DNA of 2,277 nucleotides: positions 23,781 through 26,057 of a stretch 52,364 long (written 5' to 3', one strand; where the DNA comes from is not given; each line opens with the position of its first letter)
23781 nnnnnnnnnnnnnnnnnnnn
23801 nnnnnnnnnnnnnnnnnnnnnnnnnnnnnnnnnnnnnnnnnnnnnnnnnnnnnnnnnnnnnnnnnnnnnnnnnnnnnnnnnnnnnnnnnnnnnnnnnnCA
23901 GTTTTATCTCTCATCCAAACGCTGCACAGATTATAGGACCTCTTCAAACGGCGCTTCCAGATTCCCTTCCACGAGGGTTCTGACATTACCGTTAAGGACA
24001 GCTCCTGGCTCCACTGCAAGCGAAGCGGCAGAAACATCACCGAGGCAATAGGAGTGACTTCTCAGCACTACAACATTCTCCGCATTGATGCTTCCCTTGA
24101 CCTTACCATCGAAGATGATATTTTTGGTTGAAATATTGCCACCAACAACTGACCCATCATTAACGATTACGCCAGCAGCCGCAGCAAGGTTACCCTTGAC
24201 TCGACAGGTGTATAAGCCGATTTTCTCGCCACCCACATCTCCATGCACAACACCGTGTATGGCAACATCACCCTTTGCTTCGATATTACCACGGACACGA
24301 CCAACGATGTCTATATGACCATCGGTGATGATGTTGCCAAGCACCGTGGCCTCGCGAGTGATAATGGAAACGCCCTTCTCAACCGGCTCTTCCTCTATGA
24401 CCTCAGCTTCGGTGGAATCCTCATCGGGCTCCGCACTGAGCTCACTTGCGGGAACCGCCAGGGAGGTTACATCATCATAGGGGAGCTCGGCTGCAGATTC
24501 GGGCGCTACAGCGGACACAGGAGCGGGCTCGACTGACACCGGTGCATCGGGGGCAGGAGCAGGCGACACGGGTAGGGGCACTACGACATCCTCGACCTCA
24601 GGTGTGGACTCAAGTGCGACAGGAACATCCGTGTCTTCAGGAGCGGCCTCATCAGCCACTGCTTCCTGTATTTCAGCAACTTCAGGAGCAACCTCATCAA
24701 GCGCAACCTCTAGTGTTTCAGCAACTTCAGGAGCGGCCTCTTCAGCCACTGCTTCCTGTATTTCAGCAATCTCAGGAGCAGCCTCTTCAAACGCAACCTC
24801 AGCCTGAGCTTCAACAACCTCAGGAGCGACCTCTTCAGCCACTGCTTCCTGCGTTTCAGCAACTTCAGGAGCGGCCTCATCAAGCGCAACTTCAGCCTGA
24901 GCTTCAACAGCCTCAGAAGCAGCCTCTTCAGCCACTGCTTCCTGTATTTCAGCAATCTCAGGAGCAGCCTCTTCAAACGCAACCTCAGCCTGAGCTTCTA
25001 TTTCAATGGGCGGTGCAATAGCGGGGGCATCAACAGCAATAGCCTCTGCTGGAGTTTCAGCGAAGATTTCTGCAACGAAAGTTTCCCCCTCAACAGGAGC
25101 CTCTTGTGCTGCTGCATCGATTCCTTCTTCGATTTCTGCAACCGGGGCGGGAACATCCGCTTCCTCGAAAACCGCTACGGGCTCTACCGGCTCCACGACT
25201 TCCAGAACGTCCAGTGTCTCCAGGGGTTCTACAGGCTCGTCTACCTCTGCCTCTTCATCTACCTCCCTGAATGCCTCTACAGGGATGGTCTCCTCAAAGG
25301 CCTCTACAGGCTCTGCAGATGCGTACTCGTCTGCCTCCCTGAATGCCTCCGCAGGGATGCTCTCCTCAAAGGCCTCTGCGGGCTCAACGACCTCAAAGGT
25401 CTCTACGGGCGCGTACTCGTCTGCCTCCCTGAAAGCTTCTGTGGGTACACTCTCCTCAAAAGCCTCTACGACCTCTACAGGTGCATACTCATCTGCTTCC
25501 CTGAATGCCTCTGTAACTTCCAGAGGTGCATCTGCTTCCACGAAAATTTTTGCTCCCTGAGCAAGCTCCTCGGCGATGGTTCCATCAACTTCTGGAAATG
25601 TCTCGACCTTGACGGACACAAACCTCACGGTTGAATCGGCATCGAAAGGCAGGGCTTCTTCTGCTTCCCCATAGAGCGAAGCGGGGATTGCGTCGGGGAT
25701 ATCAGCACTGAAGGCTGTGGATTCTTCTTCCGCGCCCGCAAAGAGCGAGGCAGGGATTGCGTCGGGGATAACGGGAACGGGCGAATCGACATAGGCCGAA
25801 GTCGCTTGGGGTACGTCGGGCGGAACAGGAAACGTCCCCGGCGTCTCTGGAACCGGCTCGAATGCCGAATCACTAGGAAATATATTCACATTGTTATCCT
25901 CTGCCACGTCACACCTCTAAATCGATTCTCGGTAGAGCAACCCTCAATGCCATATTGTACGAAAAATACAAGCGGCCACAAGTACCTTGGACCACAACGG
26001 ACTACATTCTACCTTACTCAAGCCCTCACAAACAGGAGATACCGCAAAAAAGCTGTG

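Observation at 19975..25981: Candidate novel cell-envelope/cytoskeletal module: giant acidic bactofilin, tail-anchored acidic repeat protein, basic-tailed membrane protein and lipoprotein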

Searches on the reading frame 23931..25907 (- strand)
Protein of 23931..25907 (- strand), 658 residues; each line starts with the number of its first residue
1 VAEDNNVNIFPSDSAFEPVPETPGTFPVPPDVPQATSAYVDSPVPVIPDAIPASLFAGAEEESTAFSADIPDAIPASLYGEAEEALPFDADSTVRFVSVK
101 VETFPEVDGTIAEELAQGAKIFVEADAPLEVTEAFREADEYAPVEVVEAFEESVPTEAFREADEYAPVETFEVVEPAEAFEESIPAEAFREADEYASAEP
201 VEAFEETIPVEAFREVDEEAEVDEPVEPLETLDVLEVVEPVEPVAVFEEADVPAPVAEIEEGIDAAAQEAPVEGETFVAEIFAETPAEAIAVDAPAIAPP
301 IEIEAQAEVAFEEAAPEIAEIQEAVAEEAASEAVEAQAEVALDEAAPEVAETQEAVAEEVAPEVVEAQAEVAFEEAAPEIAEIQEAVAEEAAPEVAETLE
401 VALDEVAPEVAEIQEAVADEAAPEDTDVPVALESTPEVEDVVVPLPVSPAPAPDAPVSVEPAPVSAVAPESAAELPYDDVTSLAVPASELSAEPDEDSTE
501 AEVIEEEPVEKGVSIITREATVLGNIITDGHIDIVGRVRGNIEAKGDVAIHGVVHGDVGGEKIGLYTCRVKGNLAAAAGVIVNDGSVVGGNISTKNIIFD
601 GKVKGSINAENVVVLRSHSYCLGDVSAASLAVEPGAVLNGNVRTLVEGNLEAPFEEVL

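Call 3: search_protein_families(library=pfam, proteins=[window:23931-25907:-], max_evalue=0.1)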
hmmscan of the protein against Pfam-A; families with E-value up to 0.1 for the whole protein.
window:23931-25907:- (658 aa): 1 family
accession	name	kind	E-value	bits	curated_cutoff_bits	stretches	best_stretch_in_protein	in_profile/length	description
PF04519.19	Bactofilin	-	8.2e-18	64.9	27.9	2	567-642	22-97/98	Polymer-forming cytoskeletal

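Call 4: search_protein_families(library=ncbifam, proteins=[window:23931-25907:-], max_evalue=0.1)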
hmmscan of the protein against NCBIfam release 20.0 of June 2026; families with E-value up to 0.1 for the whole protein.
window:23931-25907:- (658 aa): 0 families

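Call 12: find_homologous_proteins(query=window:23931-25907:-)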
Query window:23931-25907:-: 8000 candidates shared short words with the query, none scored E <= 0.001.
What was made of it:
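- Tried and rejected: Full-length P1 search (call 12).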

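Call 88: search_protein_families(library=padloc, proteins=[window:23931-25907:-], max_evalue=0.01)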
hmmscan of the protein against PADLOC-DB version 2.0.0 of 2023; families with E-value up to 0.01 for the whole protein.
window:23931-25907:- (658 aa): 0 families
